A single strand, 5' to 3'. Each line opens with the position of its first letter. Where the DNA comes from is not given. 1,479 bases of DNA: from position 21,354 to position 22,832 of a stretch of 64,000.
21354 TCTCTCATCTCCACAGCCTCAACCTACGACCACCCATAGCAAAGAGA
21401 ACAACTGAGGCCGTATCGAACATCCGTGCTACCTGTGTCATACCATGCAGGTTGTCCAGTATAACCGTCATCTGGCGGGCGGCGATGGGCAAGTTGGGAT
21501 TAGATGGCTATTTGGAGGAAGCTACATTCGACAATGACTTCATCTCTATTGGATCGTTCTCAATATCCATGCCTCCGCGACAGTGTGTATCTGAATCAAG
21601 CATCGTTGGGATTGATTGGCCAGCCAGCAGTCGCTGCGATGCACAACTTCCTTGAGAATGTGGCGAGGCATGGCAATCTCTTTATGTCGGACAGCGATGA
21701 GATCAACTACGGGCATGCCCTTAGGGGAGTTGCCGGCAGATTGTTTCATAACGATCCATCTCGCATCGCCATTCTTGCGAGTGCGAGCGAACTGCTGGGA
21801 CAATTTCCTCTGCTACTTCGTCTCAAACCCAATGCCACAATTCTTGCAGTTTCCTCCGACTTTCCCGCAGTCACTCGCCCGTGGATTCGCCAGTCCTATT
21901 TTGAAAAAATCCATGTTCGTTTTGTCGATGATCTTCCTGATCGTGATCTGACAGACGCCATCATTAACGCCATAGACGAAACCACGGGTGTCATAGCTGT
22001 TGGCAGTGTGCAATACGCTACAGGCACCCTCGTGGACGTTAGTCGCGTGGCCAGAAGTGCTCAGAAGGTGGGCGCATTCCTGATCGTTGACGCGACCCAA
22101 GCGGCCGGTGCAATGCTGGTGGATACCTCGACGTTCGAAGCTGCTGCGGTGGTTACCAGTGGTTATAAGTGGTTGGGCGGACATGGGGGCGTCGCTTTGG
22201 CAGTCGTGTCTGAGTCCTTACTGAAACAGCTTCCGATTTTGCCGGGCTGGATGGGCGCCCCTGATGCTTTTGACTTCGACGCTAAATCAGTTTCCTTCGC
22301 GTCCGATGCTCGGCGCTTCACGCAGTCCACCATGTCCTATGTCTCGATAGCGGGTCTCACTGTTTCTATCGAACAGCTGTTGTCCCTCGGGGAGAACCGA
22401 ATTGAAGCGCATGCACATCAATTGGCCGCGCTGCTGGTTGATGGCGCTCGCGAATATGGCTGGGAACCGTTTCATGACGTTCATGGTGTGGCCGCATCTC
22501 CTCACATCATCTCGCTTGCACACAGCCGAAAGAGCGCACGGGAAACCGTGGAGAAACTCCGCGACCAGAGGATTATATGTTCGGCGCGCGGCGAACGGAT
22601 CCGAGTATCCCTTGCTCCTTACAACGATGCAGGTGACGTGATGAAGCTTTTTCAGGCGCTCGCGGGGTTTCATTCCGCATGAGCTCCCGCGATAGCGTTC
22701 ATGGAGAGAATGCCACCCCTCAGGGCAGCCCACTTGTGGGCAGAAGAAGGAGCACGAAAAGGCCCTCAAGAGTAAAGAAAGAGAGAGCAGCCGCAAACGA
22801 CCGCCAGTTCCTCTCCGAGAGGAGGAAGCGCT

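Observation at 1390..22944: tRNA-Val(GAC) integration hotspot with an array of 3'-half copies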

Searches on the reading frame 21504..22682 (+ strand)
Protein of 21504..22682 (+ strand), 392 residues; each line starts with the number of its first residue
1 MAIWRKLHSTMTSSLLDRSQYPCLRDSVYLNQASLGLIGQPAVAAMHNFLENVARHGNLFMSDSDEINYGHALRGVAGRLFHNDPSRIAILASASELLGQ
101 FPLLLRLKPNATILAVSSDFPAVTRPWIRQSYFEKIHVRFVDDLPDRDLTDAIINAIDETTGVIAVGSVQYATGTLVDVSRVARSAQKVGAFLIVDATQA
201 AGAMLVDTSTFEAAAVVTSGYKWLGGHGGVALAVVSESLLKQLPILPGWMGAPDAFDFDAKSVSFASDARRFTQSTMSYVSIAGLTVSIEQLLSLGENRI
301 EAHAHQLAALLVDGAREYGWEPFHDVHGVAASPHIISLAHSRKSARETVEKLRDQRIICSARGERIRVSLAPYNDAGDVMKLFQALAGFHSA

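Call 10: search_protein_families(library=pfam, proteins=[window:21504-22682:+], max_evalue=0.01)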
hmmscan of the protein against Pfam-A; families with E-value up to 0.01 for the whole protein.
window:21504-22682:+ (392 aa): 3 families
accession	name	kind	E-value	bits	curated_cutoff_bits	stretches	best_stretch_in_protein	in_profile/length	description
PF00266.25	Aminotran_5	-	2e-27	96.6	21.5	1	79-381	54-370/371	Aminotransferase class-V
PF01053.26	Cys_Met_Meta_PP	-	1.8e-10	40.4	27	1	143-236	120-212/381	Cys/Met metabolism PLP-dependent enzyme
PF00464.25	SHMT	-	0.0048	16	27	1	147-228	156-239/399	Serine hydroxymethyltransferase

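Call 15: find_encoding_contigs(protein=window:21504-22682:+, flank=10000, max_places=10)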
Protein window:21504-22682:+ (392 aa): no gene with exactly this product is on record in the collection.

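Call 41: find_homologous_proteins(query=window:21504-22682:+, max_evalue=1e-30)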
Query window:21504-22682:+ (392 aa): 1336 proteins with E <= 1e-30 among 8000 candidates; the best 120 are listed.
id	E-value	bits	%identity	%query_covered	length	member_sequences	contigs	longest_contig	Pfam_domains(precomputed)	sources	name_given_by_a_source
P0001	4.4e-229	778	93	97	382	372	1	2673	PF00266.26,PF01053.27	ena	-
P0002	8.0e-226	767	91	97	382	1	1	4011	PF00266.26,PF01053.27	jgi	jgi:cysteine desulfurase / selenocysteine lyase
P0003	9.1e-226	767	91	97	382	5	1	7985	PF00155.28,PF00266.26,PF01053.27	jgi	-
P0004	9.8e-226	767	92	97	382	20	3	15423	PF00266.26,PF01053.27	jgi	jgi:cysteine desulfurase / selenocysteine lyase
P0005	1.9e-225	766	90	97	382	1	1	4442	PF00155.28,PF00266.26,PF01053.27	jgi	jgi:cysteine desulfurase / selenocysteine lyase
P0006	6.2e-225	764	91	97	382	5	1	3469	PF00266.26,PF01053.27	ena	-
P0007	1.4e-224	763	91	97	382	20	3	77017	PF00155.28,PF00266.26,PF01053.27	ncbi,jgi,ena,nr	ncbi:MAG: hypothetical protein DMG83_11570 [Acidobacteria bacterium]|nr:MAG: hypothetical protein DM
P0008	1.9e-224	763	91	97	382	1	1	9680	PF00266.26,PF01053.27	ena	-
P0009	2.7e-224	762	91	97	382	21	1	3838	PF00155.28,PF00266.26,PF01053.27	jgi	-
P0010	2.5e-223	759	91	97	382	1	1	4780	PF00266.26,PF01053.27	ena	-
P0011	2.7e-223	759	90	97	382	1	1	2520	PF00266.26,PF01053.27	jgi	jgi:cysteine desulfurase / selenocysteine lyase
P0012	2.8e-223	759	91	97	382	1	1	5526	PF00266.26,PF01053.27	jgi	jgi:cysteine desulfurase / selenocysteine lyase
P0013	4.7e-223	758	90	97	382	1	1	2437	PF00266.26,PF01053.27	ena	-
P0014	6.3e-223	758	90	97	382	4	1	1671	PF00266.26,PF01053.27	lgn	-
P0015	8.1e-223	757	90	97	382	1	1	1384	PF00266.26,PF01053.27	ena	-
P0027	2.6e-221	752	90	97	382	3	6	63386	PF00266.26,PF01053.27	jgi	jgi:selenocysteine lyase/cysteine desulfurase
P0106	7.4e-202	688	90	89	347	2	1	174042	PF00266.26,PF01053.27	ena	-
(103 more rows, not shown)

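Call 42: find_encoding_contigs(protein=P0007, flank=10000, max_places=4)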
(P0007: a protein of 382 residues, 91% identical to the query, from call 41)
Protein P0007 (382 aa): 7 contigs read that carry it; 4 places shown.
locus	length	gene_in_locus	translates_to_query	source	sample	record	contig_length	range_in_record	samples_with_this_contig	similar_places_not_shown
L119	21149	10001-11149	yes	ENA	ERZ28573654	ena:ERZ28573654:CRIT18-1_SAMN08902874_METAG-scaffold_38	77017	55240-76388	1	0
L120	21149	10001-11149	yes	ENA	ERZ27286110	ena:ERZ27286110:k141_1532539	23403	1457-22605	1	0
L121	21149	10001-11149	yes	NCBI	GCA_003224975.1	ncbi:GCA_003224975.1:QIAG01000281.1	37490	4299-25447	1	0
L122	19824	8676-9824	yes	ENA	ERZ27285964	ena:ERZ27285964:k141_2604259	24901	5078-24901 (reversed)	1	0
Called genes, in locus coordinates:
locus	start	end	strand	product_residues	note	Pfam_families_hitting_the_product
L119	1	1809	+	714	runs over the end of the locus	PF02092:tRNA_synt_2f, PF05746:DALR_1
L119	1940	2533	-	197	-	-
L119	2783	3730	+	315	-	-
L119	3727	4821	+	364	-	-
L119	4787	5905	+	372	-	PF00294:PfkB (faint)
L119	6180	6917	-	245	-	PF00589:Phage_integrase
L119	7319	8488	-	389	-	PF13276:HTH_21, PF00665:rve, PF13683:rve_3, PF13333:rve_2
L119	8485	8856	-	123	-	PF01527:HTH_Tnp_1, PF13542:HTH_Tnp_ISL3 (weak)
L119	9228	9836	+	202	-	PF13714:PEP_mutase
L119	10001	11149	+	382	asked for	PF00266:Aminotran_5, PF00155:Aminotran_1_2 (faint), PF01053:Cys_Met_Meta_PP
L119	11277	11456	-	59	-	PF13602:ADH_zinc_N_2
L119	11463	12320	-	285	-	PF08240:ADH_N, PF00107:ADH_zinc_N, PF13602:ADH_zinc_N_2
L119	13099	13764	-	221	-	PF12852:Cupin_6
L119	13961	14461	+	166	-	PF20337:DUF6632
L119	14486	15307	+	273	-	PF05175:MTS (weak), PF13489:Methyltransf_23, PF01209:Ubie_methyltran, PF02353:CMAS (weak), PF13649:Methyltransf_25, PF13847:Methyltransf_31, PF08241:Methyltransf_11, PF08242:Methyltransf_12, +1 more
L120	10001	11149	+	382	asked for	PF00266:Aminotran_5, PF00155:Aminotran_1_2 (faint), PF01053:Cys_Met_Meta_PP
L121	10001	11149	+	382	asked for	PF00266:Aminotran_5, PF00155:Aminotran_1_2 (faint), PF01053:Cys_Met_Meta_PP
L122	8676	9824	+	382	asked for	PF00266:Aminotran_5, PF00155:Aminotran_1_2 (faint), PF01053:Cys_Met_Meta_PP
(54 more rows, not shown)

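Call 43: find_encoding_contigs(protein=P0027, flank=10000, max_places=6)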
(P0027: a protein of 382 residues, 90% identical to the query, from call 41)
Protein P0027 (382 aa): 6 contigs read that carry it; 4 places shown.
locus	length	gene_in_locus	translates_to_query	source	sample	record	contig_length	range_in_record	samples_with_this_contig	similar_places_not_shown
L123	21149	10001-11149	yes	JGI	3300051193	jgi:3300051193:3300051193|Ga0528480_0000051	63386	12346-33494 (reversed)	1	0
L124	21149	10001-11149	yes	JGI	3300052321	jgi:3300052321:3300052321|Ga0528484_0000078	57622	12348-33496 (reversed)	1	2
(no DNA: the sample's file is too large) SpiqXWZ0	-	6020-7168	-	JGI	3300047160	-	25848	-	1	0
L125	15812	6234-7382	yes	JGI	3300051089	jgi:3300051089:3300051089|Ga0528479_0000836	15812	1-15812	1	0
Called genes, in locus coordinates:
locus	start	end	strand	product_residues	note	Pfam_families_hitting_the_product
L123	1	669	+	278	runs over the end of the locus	PF07228:SpoIIE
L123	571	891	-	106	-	-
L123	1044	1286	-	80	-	-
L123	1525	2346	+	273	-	PF00561:Abhydrolase_1 (faint), PF12146:Hydrolase_4 (faint), PF12695:Abhydrolase_5 (weak), PF12697:Abhydrolase_6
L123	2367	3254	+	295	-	-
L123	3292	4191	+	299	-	PF00106:adh_short, PF08659:KR (weak), PF13561:adh_short_C2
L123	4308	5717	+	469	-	PF00206:Lyase_1, PF10415:FumaraseC_C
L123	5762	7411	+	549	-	PF00390:malic, PF03949:Malic_M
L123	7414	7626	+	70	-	-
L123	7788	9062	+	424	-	PF03098:An_peroxidase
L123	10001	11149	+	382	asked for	PF00266:Aminotran_5, PF01053:Cys_Met_Meta_PP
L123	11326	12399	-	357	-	-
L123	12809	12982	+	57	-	-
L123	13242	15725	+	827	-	-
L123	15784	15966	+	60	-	-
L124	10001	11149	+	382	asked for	PF00266:Aminotran_5, PF01053:Cys_Met_Meta_PP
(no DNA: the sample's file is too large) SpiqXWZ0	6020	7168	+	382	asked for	PF00266:Aminotran_5, PF01053:Cys_Met_Meta_PP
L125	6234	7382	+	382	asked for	PF00266:Aminotran_5, PF01053:Cys_Met_Meta_PP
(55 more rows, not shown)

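Call 47: find_encoding_contigs(protein=P0004, flank=10000, max_places=4)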
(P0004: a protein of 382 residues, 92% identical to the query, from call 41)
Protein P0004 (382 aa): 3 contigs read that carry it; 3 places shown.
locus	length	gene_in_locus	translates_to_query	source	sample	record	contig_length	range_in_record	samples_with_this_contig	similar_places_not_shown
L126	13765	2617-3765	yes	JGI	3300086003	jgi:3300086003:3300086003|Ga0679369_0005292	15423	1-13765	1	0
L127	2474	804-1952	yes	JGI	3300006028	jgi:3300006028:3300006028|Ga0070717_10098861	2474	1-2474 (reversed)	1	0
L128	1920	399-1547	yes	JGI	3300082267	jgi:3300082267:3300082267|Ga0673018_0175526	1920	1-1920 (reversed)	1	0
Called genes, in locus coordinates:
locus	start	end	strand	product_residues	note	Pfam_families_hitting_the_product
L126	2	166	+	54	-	?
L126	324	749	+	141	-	-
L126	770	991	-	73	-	-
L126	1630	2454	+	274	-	PF13714:PEP_mutase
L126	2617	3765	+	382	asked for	PF00266:Aminotran_5, PF01053:Cys_Met_Meta_PP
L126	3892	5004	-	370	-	PF08240:ADH_N, PF00107:ADH_zinc_N, PF13602:ADH_zinc_N_2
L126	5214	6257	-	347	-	PF12852:Cupin_6, PF07883:Cupin_2 (faint), PF00165:HTH_AraC (weak), PF12833:HTH_18, PF00165:HTH_AraC (weak)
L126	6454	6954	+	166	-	PF20337:DUF6632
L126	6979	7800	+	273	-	PF05175:MTS, PF13489:Methyltransf_23, PF01209:Ubie_methyltran, PF02353:CMAS (weak), PF13649:Methyltransf_25, PF13847:Methyltransf_31, PF08241:Methyltransf_11, PF08242:Methyltransf_12, +2 more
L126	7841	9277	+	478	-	PF02321:OEP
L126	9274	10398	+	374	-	PF25919:BSH_CusB (faint), PF25917:BSH_RND, PF25973:BSH_CzcB, PF25876:HH_MFP_RND, PF25954:Beta-barrel_RND_2, PF25989:YknX_C (weak)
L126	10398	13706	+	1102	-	PF00873:ACR_tran, PF02355:SecD_SecF_C (weak)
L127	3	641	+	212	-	?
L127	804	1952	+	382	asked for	PF00266:Aminotran_5, PF01053:Cys_Met_Meta_PP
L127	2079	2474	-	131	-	?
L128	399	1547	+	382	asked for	PF00266:Aminotran_5, PF01053:Cys_Met_Meta_PP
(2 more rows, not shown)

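Call 48: find_encoding_contigs(protein=P0106, flank=10000, max_places=3)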
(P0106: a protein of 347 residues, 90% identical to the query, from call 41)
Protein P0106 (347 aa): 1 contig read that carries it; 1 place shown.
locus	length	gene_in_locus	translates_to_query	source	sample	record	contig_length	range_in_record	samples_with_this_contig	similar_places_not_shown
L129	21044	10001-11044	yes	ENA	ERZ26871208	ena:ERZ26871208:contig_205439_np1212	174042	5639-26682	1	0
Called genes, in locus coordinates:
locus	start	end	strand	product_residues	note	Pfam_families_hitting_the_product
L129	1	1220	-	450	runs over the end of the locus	-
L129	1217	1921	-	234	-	PF02563:Poly_export, PF10531:SLBB, PF22461:SLBB_2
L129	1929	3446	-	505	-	PF00072:Response_reg, PF00158:Sigma54_activat, PF14532:Sigma54_activ_2, PF07728:AAA_5 (weak), PF25601:AAA_lid_14, PF02954:HTH_8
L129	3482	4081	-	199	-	PF02357:NusG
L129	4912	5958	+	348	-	PF00072:Response_reg, PF00196:GerE, PF04545:Sigma70_r4 (weak), PF08281:Sigma70_r4_2 (weak), PF13384:HTH_23 (faint)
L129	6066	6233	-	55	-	-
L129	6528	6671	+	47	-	-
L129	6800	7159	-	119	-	-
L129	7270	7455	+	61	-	-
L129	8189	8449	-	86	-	-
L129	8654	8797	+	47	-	-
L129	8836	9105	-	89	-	-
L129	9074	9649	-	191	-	-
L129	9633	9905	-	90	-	-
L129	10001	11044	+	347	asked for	PF00266:Aminotran_5, PF01053:Cys_Met_Meta_PP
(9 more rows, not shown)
